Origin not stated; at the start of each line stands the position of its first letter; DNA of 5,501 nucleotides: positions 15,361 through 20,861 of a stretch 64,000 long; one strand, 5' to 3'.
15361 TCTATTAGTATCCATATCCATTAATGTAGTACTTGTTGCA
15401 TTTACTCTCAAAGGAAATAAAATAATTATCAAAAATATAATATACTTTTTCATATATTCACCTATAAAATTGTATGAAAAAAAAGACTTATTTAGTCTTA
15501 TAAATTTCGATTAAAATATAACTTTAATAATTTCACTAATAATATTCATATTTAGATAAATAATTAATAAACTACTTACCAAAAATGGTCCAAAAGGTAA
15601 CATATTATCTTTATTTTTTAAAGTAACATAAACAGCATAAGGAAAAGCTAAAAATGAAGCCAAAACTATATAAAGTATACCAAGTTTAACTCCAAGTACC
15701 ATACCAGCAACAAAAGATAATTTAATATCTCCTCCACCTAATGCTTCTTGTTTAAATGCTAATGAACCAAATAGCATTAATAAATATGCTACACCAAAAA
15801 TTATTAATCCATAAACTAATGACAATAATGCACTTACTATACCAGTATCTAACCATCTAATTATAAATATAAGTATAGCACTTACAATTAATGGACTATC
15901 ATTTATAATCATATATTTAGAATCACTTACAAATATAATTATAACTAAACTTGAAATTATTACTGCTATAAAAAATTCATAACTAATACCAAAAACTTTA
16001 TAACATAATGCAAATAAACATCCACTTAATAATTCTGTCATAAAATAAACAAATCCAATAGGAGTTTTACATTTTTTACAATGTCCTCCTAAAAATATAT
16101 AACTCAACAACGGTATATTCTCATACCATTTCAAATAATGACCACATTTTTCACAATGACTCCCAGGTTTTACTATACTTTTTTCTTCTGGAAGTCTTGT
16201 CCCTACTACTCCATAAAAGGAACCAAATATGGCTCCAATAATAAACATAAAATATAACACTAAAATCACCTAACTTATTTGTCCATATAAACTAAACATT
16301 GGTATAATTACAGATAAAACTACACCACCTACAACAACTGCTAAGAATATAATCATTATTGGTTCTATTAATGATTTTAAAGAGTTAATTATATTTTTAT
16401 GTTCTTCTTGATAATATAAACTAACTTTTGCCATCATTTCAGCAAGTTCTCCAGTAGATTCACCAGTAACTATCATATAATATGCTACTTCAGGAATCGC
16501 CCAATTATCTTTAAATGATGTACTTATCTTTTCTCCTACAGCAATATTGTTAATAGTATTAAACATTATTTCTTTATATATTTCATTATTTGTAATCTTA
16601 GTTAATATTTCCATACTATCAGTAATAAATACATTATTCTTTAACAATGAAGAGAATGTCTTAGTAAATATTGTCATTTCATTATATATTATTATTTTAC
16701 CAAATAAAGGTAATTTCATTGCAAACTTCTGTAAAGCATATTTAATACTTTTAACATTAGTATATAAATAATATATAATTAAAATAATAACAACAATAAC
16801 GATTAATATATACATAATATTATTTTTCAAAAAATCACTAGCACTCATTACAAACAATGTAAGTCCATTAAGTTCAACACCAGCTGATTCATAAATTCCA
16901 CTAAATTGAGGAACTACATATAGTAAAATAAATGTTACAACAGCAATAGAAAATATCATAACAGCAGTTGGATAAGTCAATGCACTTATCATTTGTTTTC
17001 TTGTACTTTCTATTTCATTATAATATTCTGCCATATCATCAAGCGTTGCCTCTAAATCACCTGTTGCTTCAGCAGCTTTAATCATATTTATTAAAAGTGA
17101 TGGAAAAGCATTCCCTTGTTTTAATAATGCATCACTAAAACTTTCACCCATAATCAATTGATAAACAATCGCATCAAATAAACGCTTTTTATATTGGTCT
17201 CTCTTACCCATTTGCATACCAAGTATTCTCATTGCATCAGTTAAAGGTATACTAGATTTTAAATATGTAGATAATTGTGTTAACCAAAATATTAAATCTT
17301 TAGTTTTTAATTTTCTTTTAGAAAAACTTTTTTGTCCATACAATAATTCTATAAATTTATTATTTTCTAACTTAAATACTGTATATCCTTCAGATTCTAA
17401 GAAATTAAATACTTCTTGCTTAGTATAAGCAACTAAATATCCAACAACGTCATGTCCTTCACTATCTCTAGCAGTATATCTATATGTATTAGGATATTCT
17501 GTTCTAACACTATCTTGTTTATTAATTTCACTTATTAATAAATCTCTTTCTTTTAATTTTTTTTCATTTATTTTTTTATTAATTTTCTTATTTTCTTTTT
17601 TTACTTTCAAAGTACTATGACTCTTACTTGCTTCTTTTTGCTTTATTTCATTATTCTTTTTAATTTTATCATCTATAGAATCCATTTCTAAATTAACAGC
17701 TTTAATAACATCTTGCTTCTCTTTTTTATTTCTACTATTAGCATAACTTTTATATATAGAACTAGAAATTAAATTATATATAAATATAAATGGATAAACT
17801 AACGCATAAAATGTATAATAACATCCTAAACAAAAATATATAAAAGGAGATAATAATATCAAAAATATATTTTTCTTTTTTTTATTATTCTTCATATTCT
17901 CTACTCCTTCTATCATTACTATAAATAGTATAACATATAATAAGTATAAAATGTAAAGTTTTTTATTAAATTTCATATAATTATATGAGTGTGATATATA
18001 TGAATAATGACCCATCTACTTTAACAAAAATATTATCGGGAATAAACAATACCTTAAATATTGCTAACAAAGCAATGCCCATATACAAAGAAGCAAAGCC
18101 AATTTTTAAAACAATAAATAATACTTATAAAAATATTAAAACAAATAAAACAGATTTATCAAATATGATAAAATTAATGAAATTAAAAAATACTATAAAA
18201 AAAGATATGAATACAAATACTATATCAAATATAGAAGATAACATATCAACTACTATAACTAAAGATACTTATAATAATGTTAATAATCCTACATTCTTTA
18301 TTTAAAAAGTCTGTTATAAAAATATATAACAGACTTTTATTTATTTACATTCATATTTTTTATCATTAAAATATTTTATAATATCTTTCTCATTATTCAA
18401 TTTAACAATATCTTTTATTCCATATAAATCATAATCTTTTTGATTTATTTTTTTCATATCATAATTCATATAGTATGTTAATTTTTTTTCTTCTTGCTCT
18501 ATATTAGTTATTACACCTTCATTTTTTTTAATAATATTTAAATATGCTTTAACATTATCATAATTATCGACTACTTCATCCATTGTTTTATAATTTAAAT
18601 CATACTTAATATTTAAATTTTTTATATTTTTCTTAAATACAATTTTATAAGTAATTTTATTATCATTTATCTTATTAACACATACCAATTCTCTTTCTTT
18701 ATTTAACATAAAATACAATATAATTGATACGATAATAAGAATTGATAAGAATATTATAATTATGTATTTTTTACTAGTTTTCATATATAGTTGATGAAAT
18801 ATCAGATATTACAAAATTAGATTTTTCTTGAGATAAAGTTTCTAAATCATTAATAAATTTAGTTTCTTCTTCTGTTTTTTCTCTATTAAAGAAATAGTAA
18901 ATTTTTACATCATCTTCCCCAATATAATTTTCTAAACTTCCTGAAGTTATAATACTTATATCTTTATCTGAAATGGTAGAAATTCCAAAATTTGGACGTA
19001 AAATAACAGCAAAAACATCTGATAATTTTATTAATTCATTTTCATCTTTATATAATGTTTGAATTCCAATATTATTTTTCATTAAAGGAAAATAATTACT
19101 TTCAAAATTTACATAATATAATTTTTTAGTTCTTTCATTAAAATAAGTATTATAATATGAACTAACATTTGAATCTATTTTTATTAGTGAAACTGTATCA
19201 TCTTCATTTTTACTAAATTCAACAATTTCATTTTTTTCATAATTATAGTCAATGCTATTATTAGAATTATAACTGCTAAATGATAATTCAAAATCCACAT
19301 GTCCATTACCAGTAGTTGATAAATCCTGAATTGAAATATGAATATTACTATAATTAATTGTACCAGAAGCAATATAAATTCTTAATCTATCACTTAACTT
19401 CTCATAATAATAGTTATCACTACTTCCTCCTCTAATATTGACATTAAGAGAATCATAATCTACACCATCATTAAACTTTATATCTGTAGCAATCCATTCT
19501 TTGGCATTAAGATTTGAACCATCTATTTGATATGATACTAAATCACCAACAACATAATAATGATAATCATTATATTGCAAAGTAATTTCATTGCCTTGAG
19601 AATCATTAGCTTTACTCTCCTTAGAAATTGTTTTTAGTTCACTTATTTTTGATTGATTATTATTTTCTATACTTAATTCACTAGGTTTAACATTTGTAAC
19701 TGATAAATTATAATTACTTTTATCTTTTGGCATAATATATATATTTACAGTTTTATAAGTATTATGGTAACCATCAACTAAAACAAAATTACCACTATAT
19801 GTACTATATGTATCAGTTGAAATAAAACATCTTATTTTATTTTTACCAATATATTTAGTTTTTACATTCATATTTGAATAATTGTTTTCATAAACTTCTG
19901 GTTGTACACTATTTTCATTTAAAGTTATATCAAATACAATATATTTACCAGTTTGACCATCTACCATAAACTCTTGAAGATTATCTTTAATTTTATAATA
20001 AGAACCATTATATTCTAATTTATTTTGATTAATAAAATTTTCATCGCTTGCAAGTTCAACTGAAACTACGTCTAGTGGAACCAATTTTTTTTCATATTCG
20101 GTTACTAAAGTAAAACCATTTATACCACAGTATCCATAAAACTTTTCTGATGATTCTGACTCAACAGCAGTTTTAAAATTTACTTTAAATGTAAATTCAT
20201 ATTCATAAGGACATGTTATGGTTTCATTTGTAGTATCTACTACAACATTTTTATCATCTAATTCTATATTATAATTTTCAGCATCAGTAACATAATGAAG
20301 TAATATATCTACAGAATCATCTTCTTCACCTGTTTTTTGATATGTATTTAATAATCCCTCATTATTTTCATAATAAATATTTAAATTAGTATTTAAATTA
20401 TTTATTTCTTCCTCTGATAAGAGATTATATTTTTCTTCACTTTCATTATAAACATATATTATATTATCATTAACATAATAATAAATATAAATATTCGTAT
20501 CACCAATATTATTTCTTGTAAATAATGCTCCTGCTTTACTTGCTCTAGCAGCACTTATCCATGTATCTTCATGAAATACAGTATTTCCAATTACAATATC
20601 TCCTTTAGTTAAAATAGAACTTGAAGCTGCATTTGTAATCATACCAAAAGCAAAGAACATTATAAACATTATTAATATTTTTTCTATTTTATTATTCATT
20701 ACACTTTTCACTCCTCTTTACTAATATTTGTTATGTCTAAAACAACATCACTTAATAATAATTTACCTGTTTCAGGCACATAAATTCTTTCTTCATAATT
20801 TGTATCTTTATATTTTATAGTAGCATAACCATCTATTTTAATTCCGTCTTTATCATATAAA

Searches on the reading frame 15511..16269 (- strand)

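Call 13: search_protein_families(library=pfam, proteins=[window:15511-16269:-], max_evalue=1)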
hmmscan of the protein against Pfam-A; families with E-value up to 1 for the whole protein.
window:15511-16269:- (252 aa): 3 families
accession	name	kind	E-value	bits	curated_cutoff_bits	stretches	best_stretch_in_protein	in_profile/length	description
PF06750.18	A24_N_bact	-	2.4e-31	108.1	23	1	10-91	1-82/84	Bacterial Peptidase A24 N-terminal domain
PF01478.23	Peptidase_A24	-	3.7e-13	50.3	26.5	1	104-213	2-104/104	Type IV leader peptidase family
PF12172.15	zf-ChsH2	-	0.016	15.5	23.2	0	56-70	6-20/37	ChsH2, rubredoxin-like zinc ribbon domain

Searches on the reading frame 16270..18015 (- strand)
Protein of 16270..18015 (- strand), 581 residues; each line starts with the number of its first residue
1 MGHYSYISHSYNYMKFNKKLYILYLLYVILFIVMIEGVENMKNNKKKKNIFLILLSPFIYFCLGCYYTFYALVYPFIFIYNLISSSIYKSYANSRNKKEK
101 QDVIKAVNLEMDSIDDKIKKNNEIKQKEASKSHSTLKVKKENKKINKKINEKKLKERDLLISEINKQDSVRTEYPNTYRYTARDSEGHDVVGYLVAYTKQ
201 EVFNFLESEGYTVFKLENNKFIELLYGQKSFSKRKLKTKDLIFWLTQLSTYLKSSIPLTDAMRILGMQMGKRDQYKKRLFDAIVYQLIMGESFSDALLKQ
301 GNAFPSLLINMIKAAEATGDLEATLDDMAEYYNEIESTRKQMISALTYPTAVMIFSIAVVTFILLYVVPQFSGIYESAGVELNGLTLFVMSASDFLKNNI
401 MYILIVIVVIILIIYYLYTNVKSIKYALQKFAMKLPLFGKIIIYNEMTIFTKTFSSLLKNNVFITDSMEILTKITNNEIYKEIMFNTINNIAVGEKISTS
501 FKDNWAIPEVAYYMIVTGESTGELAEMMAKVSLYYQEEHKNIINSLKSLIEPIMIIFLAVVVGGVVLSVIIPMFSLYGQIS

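Call 13: search_protein_families(library=pfam, proteins=[window:16270-18015:-], max_evalue=1)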
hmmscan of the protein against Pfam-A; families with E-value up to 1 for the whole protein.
window:16270-18015:- (581 aa): 2 families
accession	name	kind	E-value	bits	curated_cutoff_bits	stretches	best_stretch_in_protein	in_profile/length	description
PF00482.28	T2SSF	-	9.9e-48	161.7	25.2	2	244-369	1-125/125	Type II secretion system (T2SS), protein F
PF00348.22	polyprenyl_synt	-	0.017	14.8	27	1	458-557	85-182/251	Polyprenyl synthetase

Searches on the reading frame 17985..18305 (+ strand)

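Call 13: search_protein_families(library=pfam, proteins=[window:17985-18305:+], max_evalue=1)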
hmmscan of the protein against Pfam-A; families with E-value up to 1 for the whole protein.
window:17985-18305:+ (106 aa): 1 family
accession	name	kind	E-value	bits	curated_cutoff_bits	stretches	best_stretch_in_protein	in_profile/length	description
PF09317.16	ACDH_C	-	0.18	11.9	25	1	21-95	210-283/284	Acyl-CoA dehydrogenase, C-terminal, bacterial type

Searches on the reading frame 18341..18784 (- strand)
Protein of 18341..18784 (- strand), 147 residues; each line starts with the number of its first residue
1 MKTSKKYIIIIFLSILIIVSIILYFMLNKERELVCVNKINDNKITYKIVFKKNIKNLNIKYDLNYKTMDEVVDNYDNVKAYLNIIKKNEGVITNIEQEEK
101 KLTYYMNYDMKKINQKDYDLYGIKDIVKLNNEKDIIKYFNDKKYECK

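Call 13: search_protein_families(library=pfam, proteins=[window:18341-18784:-], max_evalue=1)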
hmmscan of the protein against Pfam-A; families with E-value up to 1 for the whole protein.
window:18341-18784:- (147 aa): 1 family
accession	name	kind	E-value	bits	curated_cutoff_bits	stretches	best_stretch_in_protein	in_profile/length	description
PF11337.13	DUF3139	-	0.033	15.2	27.3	1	5-67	2-66/83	Protein of unknown function (DUF3139)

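Call 56: search_protein_families(library=ncbifam, proteins=[window:18341-18784:-], max_evalue=0.1)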
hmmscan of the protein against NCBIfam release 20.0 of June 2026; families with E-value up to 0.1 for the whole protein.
window:18341-18784:- (147 aa): 0 families

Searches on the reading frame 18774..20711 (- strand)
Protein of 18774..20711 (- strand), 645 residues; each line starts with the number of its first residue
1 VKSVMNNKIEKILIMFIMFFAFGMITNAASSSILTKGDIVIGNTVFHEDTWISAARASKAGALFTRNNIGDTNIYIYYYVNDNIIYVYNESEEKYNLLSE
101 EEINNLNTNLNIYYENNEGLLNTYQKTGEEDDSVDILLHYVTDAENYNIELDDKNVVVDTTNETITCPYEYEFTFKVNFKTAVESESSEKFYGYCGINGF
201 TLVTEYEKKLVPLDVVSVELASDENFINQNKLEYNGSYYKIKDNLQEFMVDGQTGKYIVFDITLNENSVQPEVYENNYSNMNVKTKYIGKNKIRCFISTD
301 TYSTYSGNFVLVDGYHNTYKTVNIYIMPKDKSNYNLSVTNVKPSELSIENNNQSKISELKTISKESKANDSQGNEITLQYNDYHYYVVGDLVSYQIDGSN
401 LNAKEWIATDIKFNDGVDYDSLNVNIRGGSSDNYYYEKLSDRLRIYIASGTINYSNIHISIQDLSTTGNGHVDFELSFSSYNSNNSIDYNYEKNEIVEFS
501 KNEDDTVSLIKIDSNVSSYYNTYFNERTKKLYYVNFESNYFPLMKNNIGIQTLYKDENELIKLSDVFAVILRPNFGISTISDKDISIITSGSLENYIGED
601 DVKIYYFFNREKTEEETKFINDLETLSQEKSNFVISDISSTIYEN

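Call 13: search_protein_families(library=pfam, proteins=[window:18774-20711:-], max_evalue=1)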
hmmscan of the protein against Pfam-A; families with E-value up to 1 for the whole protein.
window:18774-20711:- (645 aa): 0 families

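Call 56: search_protein_families(library=ncbifam, proteins=[window:18774-20711:-], max_evalue=0.1)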
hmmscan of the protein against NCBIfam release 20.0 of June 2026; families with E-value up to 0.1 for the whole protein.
window:18774-20711:- (645 aa): 0 families

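Call 80: search_solved_structures(query=window:18774-20711:-, max_evalue=1)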
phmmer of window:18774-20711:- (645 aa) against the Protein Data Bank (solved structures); distinct sequences matched with E-value up to 1: 3.
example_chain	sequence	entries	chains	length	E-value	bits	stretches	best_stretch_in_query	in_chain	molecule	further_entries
3f85_A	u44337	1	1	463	0.0019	20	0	145-205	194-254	homo trimeric fusion of CFA/I fimbrial subunits B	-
3f84_A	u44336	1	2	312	0.077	14.8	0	145-205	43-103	CFA/I fimbrial subunit B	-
4y2o_B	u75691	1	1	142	0.36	12.6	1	135-205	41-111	CFA/I fimbrial subunit B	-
